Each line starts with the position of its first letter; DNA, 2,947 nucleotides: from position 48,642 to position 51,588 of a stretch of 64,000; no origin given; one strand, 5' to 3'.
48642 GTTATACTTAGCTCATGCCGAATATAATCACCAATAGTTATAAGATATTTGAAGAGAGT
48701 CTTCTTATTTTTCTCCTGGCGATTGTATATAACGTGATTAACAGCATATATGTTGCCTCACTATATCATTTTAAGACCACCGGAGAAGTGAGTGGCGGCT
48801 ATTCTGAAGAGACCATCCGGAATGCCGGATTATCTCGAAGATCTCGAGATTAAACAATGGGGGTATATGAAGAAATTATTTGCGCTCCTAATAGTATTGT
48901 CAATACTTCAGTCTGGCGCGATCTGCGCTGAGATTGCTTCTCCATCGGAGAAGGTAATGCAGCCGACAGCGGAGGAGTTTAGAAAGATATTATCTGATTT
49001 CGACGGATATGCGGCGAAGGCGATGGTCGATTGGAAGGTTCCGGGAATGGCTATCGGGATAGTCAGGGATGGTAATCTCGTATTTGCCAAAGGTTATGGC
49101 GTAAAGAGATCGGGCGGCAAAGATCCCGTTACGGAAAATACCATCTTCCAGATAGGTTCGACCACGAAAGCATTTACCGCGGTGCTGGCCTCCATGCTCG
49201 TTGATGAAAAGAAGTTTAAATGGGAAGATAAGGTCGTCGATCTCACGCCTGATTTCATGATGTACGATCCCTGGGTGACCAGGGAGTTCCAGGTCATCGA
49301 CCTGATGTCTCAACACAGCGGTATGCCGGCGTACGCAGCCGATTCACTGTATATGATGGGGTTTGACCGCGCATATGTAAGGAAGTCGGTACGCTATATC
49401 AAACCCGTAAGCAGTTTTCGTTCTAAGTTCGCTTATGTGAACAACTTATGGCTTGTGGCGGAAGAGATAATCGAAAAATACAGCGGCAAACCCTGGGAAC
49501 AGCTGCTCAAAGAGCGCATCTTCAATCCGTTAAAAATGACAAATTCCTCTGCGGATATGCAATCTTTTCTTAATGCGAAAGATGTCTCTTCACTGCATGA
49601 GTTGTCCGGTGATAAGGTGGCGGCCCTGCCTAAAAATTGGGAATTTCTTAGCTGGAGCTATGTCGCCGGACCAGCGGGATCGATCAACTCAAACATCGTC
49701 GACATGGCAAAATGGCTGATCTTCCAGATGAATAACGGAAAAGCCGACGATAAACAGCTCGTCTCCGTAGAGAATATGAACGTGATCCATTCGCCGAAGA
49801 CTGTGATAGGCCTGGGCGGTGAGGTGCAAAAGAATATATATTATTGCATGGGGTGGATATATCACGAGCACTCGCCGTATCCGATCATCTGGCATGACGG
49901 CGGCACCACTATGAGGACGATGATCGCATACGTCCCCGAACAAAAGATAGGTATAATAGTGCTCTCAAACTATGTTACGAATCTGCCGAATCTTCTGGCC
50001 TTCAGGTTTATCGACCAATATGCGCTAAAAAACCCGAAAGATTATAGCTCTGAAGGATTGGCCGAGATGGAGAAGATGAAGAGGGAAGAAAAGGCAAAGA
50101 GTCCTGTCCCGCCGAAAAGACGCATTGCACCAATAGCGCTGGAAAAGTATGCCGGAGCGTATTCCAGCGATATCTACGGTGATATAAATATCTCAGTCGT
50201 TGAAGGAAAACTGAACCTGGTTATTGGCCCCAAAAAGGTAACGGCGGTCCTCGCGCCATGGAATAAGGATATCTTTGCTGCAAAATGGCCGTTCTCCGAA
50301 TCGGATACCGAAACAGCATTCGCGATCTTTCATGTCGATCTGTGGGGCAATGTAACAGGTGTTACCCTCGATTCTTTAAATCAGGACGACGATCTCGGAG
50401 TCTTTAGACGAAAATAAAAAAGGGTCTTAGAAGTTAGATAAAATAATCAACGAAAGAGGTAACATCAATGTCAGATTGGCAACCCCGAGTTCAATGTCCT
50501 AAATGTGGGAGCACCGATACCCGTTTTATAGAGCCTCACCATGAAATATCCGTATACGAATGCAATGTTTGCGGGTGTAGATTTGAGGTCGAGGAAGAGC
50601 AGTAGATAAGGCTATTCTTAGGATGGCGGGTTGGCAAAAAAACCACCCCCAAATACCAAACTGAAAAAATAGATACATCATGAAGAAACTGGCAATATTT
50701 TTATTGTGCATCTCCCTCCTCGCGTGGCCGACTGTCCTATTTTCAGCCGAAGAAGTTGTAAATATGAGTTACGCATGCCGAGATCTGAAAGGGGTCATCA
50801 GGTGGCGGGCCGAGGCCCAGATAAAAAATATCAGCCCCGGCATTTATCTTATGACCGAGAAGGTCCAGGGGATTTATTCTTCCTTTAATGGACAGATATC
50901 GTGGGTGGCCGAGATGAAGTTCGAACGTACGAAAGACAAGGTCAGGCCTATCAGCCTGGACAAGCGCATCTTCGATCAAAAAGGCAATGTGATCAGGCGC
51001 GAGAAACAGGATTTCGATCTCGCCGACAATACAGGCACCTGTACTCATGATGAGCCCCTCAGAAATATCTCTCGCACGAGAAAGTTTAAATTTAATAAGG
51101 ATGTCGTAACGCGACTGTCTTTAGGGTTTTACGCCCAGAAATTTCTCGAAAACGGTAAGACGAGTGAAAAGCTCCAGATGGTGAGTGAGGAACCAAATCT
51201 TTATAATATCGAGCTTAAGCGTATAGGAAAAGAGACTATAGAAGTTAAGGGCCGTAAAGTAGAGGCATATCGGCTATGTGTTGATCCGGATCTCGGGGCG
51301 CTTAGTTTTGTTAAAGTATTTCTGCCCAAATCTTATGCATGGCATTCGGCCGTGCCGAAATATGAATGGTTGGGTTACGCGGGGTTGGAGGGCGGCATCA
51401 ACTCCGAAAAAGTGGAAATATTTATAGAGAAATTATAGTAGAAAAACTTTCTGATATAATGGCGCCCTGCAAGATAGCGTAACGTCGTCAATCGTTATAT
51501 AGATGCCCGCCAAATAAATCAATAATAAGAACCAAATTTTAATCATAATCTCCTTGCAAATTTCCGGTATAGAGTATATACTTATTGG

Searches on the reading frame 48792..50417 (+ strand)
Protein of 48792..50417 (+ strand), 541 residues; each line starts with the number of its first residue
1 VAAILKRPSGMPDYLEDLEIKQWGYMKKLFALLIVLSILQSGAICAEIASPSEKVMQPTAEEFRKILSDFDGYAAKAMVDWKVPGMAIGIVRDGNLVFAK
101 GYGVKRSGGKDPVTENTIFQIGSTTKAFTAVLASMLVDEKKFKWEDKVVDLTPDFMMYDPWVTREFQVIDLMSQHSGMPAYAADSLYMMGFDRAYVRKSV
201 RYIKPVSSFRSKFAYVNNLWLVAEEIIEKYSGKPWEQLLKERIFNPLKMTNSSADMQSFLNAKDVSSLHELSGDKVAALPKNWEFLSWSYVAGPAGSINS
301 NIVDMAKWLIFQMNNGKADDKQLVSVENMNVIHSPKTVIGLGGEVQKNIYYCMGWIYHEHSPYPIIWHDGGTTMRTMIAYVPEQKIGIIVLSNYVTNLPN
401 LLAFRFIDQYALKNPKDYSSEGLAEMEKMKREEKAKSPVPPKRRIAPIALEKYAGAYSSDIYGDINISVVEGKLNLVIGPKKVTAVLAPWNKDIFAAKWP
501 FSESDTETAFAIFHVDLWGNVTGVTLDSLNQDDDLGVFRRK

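Call 13: find_encoding_contigs(protein=window:48792-50417:+, flank=10000, max_places=1)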
Protein window:48792-50417:+ (541 aa): 15 contigs read that carry it; 1 place shown.
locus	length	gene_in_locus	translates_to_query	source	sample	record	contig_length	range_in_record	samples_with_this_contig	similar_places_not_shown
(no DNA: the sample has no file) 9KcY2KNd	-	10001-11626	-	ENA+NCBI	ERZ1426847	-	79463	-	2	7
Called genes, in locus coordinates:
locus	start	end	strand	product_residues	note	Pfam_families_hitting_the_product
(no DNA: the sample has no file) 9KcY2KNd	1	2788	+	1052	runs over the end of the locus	PF00873:ACR_tran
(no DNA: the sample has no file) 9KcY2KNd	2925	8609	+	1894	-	-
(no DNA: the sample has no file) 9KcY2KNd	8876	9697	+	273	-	PF00037:Fer4 (faint), PF13237:Fer4_10 (faint), PF14697:Fer4_21 (weak), PF12838:Fer4_7, PF13187:Fer4_9 (weak), PF13484:Fer4_16 (faint), PF00881:Nitroreductase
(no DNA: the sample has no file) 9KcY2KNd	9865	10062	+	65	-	-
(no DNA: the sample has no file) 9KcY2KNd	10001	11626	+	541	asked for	PF00144:Beta-lactamase, PF11954:DUF3471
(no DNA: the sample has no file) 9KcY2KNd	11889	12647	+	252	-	-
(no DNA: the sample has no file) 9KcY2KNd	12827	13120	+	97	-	-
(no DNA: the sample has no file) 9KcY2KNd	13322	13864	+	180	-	PF00160:Pro_isomerase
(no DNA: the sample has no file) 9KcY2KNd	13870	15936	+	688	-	PF13646:HEAT_2 (faint)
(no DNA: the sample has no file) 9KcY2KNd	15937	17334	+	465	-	PF13487:HD_5, PF01966:HD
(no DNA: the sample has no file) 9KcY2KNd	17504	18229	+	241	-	PF01553:Acyltransferase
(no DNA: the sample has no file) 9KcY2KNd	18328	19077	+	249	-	PF00300:His_Phos_1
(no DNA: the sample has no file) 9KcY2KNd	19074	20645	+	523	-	PF02142:MGS, PF01808:AICARFT_IMPCHas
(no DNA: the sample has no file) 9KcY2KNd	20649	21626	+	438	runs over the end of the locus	PF08245:Mur_ligase_M, PF02875:Mur_ligase_C, PF27239:FOL3_C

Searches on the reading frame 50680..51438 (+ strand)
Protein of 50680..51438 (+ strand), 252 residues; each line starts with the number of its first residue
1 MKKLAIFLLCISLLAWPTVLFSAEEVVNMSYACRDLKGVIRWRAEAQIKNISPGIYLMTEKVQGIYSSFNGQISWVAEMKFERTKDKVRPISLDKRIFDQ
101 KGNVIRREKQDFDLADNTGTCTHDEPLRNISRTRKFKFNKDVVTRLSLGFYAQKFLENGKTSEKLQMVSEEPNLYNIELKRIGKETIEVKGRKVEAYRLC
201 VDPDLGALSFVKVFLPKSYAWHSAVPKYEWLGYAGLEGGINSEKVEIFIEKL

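Call 55: search_protein_families(library=pfam, proteins=[window:50680-51438:+], max_evalue=0.001)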
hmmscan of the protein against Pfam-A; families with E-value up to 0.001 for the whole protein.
window:50680-51438:+ (252 aa): 1 family
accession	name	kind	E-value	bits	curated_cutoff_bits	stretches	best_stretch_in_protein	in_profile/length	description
PF11306.15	DUF3108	-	0.00066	20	26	1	84-204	55-171/209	Protein of unknown function (DUF3108)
